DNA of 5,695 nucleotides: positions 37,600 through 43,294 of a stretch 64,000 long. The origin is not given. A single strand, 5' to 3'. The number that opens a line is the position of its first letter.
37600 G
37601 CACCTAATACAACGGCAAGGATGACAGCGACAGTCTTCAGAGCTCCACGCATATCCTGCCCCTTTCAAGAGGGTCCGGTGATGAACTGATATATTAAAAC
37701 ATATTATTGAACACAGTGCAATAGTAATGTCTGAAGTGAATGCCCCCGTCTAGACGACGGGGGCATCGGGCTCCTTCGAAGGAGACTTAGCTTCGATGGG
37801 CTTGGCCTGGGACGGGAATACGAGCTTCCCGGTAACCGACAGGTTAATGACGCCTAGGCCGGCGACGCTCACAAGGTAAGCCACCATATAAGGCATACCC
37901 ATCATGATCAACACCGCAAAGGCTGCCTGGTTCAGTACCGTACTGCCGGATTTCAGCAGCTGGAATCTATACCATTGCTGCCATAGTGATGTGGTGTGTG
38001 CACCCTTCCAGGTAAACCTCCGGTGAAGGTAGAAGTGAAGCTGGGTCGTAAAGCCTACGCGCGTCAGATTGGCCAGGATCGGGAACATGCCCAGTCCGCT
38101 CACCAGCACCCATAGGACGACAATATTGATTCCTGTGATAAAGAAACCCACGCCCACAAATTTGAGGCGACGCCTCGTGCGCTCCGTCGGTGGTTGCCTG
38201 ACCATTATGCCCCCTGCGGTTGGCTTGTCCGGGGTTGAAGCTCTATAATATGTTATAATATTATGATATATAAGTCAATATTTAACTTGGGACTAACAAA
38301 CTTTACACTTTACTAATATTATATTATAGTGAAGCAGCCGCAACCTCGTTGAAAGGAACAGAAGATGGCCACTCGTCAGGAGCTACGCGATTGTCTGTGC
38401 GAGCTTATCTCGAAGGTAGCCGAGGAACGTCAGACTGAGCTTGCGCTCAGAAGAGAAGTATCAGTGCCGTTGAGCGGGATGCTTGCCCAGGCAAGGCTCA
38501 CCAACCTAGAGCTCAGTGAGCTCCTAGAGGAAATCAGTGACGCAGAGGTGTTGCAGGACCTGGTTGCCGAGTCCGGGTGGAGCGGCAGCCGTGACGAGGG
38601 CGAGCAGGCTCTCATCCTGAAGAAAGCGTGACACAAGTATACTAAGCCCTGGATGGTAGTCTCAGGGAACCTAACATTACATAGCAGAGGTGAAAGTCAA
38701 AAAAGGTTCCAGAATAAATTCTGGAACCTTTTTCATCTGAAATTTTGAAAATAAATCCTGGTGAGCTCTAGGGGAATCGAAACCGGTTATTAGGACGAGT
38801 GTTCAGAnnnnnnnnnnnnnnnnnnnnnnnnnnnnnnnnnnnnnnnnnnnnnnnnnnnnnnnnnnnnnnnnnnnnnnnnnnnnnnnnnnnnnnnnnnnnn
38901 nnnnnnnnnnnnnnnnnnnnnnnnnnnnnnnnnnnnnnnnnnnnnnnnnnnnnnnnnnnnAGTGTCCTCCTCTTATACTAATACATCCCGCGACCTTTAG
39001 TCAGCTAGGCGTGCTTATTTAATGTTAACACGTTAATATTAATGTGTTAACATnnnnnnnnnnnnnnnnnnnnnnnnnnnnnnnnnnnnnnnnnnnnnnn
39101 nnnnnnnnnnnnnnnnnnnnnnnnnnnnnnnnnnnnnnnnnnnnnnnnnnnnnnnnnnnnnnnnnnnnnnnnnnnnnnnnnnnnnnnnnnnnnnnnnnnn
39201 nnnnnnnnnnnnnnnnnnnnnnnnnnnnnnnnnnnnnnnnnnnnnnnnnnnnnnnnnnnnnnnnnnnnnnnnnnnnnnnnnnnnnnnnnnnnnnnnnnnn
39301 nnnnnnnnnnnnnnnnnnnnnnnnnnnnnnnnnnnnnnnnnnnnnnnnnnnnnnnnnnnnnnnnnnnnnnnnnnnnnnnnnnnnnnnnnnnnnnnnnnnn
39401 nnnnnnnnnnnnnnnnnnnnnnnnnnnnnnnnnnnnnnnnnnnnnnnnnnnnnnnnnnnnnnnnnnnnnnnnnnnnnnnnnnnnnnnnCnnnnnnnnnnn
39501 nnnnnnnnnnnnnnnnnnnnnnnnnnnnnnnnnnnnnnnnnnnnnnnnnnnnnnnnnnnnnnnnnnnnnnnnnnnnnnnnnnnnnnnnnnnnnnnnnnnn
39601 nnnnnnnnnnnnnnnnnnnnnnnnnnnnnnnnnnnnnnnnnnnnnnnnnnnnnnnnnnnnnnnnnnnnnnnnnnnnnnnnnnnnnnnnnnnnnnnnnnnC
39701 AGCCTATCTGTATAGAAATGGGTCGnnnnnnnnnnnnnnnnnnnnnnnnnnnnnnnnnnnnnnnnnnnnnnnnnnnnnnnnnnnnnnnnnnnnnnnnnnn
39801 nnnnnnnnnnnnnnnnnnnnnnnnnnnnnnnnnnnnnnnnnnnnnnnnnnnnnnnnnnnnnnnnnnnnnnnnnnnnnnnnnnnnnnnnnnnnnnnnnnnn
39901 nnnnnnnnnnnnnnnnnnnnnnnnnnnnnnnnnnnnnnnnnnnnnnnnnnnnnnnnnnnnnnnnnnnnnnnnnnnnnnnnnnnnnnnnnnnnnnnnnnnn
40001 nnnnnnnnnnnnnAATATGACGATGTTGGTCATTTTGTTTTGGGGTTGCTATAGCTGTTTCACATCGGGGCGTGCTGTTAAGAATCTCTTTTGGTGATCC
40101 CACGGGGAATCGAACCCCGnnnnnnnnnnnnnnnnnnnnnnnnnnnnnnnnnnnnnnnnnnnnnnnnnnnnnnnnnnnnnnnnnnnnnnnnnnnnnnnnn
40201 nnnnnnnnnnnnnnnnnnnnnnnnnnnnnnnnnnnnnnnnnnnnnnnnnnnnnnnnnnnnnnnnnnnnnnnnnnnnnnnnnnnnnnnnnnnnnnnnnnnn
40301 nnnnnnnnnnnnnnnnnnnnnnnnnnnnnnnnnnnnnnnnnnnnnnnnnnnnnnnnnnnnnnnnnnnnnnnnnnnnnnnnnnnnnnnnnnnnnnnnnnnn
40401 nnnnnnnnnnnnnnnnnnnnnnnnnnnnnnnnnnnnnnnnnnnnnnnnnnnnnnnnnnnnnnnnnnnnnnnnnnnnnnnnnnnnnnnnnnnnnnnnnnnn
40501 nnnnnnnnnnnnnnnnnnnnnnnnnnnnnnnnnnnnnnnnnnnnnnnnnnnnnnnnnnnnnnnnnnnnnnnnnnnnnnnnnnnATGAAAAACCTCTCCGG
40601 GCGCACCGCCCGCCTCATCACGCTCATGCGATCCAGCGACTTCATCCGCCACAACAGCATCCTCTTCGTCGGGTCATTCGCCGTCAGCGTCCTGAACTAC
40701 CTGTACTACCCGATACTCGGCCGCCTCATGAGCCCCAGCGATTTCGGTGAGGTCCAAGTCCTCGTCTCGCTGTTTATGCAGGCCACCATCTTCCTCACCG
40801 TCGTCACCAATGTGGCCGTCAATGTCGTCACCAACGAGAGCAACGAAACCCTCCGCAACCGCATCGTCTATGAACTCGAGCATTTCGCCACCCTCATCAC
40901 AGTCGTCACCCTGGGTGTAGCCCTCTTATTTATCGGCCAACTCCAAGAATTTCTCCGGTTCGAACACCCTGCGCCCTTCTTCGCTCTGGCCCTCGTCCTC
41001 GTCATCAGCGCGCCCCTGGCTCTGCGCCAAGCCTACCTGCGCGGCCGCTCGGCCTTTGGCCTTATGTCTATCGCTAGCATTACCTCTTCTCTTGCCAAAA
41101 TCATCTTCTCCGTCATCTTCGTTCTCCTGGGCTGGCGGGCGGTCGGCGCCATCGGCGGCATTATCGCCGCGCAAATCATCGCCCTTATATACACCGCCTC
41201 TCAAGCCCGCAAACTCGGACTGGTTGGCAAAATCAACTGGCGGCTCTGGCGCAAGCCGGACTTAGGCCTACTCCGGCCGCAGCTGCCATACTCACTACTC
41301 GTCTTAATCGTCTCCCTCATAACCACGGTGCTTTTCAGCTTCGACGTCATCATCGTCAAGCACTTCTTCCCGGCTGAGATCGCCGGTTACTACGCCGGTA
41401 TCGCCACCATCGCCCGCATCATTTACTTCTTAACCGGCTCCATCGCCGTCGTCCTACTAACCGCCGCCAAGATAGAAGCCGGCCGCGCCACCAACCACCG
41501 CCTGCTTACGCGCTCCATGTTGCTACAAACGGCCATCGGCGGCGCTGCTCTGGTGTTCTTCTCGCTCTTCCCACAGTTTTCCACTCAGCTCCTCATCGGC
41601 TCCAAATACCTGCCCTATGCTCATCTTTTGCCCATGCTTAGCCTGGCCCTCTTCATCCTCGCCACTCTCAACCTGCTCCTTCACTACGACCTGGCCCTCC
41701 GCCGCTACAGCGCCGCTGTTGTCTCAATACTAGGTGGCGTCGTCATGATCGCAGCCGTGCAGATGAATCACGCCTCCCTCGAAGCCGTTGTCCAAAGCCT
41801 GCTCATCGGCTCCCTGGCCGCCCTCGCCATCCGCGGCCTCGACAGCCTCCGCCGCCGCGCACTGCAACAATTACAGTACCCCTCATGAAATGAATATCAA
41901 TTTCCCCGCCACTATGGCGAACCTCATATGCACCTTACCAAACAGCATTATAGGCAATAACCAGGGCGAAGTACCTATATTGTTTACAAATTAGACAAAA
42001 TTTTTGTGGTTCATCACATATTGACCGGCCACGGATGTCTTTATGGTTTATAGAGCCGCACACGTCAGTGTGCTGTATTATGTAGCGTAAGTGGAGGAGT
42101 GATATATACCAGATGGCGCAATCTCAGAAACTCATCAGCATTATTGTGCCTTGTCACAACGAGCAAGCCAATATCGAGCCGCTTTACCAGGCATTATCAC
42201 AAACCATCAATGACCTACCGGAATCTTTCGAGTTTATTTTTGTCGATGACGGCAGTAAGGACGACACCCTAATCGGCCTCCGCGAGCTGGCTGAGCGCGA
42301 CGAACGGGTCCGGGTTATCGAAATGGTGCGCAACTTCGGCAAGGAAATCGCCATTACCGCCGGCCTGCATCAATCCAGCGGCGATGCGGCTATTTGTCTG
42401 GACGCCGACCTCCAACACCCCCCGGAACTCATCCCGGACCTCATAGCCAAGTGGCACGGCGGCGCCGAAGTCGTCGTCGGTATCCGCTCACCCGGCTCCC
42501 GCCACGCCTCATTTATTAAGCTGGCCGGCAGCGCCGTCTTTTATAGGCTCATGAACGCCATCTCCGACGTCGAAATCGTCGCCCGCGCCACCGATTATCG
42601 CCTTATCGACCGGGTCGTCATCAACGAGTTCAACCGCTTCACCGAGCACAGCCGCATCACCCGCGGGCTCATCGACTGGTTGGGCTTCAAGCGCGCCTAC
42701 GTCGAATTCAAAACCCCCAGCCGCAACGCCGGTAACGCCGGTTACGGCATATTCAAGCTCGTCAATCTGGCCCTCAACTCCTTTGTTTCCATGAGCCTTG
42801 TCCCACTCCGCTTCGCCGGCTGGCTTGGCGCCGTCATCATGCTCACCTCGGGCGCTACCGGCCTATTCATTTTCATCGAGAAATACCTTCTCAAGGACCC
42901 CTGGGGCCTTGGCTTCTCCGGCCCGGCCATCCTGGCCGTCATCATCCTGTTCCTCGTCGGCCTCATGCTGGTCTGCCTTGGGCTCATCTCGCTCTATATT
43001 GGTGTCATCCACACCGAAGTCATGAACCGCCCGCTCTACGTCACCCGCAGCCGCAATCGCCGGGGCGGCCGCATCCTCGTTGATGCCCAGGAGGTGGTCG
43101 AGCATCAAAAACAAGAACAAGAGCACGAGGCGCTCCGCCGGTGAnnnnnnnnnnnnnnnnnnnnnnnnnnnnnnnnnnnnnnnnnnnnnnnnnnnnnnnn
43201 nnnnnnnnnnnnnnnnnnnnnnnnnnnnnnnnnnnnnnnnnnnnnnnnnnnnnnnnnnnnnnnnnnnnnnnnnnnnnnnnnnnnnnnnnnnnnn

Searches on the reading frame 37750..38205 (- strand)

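Call 54: search_protein_families(library=pfam, proteins=[window:37750-38205:-], max_evalue=0.001)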
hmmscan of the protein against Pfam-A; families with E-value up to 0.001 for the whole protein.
window:37750-38205:- (151 aa): 1 family
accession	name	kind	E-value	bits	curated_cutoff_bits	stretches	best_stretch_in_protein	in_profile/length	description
PF04138.20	GtrA_DPMS_TM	-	6.9e-13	49.3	26.1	1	15-130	1-117/117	GtrA/DPMS, transmembrane domain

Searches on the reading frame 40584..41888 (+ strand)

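Call 6: search_protein_families(library=pfam, proteins=[window:40584-41888:+], max_evalue=0.01)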
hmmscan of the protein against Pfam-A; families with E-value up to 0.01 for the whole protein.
window:40584-41888:+ (434 aa): 2 families
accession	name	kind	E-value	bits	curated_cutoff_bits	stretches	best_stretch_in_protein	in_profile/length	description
PF01943.22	Polysacc_synt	-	2.7e-17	63.5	28.2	1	25-291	6-266/274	Polysaccharide biosynthesis protein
PF13440.11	Polysacc_synt_3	-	7.5e-11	42.2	23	1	44-346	1-292/293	Polysaccharide biosynthesis protein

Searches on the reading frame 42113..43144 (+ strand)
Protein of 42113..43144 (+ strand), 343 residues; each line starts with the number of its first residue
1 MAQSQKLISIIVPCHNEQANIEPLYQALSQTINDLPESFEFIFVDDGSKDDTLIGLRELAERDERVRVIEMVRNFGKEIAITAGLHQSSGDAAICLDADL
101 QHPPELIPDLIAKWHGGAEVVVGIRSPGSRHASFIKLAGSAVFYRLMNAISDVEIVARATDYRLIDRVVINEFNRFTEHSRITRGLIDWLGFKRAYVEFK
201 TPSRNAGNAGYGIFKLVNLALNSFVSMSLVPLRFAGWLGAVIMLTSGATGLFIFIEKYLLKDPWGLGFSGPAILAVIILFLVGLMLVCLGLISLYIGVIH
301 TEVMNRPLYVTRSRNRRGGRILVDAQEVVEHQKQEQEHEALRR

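Call 6: search_protein_families(library=pfam, proteins=[window:42113-43144:+], max_evalue=0.01)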
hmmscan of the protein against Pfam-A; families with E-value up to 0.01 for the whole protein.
window:42113-43144:+ (343 aa): 2 families
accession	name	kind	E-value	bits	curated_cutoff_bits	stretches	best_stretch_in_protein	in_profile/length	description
PF00535.33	Glycos_transf_2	-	2.3e-30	106.2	23.3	1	9-171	1-165/168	Glycosyl transferase family 2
PF10111.15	Glyco_tranf_2_2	-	0.0026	17.7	27.3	1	10-99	2-91/276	Glycosyltransferase like family 2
